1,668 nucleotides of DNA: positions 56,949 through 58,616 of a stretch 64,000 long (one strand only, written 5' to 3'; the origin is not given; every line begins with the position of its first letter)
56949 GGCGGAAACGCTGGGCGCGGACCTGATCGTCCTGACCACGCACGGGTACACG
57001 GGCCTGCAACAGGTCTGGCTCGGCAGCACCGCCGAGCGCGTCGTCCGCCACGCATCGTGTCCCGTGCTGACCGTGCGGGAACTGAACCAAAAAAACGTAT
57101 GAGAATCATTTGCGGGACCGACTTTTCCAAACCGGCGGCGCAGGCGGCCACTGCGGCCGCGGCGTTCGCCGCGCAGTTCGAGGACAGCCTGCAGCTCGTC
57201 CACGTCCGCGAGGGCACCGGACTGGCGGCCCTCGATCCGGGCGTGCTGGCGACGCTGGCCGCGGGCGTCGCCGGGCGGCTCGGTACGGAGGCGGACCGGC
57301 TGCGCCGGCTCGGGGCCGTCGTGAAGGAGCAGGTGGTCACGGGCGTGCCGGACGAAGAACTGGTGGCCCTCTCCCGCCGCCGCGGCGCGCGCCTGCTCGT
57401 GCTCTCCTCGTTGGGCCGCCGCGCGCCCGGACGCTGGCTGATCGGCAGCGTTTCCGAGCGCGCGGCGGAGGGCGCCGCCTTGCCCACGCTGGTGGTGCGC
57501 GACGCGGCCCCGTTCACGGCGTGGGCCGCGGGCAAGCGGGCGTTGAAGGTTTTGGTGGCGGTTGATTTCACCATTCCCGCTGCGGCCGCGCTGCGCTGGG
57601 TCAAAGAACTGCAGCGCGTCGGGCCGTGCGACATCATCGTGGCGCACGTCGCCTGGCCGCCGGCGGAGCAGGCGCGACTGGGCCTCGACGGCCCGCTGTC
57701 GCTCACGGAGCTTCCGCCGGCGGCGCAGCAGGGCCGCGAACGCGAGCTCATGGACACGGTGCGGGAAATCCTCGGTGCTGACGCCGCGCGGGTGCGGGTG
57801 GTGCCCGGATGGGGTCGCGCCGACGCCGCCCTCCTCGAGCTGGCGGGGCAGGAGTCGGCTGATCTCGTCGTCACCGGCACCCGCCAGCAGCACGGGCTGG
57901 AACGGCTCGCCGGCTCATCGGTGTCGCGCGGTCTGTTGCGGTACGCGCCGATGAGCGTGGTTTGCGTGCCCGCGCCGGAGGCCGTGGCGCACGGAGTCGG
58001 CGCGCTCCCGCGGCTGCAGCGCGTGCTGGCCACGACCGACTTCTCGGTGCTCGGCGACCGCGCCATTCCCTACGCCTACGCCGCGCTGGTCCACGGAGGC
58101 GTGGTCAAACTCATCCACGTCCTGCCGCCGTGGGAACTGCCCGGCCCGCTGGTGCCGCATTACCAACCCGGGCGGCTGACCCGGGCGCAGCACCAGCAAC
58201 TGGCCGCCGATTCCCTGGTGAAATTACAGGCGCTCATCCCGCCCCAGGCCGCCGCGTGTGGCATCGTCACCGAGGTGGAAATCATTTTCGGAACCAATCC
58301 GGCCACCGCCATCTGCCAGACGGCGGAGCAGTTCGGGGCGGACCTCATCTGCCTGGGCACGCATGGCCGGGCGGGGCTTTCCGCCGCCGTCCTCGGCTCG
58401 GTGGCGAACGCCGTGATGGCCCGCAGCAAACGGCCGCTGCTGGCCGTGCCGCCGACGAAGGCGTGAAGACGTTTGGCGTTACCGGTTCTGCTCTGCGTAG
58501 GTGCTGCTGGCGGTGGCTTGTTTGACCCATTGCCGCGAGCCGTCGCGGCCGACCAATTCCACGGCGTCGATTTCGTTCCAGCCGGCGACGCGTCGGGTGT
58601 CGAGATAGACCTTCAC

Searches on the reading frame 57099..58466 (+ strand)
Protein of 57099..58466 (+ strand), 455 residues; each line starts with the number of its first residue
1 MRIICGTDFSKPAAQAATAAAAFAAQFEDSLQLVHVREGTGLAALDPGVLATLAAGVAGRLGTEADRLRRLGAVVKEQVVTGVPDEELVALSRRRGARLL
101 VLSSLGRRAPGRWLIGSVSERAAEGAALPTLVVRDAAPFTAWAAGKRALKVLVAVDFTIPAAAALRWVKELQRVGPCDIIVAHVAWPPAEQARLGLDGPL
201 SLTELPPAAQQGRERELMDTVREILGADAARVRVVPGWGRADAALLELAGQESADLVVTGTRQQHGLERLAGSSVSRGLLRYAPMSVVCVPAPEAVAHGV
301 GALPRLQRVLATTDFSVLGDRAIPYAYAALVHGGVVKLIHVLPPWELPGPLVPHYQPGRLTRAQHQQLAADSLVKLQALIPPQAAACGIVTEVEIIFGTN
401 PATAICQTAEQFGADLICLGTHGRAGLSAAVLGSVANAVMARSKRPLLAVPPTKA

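Call 52: find_encoding_contigs(protein=window:57099-58466:+, flank=10000, max_places=1)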
Protein window:57099-58466:+ (455 aa): 11 contigs read that carry it; 1 place shown.
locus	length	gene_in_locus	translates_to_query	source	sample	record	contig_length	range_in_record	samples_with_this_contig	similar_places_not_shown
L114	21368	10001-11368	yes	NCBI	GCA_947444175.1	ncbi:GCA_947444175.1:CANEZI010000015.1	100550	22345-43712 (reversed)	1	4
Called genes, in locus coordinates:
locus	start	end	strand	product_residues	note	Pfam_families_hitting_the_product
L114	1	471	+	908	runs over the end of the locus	PF00690:Cation_ATPase_N, PF00122:E1-E2_ATPase, PF00702:Hydrolase, PF13246:Cation_ATPase, PF00689:Cation_ATPase_C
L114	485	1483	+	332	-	PF00389:2-Hacid_dh, PF02826:2-Hacid_dh_C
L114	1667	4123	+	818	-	PF09364:XFP_N, PF03894:XFP, PF09363:XFP_C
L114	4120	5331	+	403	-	PF00871:Acetate_kinase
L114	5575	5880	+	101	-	-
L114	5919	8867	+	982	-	-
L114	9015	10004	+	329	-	PF00582:Usp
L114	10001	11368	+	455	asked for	PF00582:Usp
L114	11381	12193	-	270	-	PF25900:PAPPA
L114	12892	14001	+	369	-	PF07394:DUF1501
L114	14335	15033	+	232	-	-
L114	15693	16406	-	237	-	PF00072:Response_reg, PF00196:GerE, PF08281:Sigma70_r4_2 (weak)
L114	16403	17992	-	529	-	PF00072:Response_reg, PF00989:PAS, PF08448:PAS_4 (weak), PF13188:PAS_8 (weak), PF13426:PAS_9 (weak), PF08447:PAS_3, PF07730:HisKA_3, PF02518:HATPase_c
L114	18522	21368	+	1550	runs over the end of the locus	PF00932:LTD, PF08757:CotH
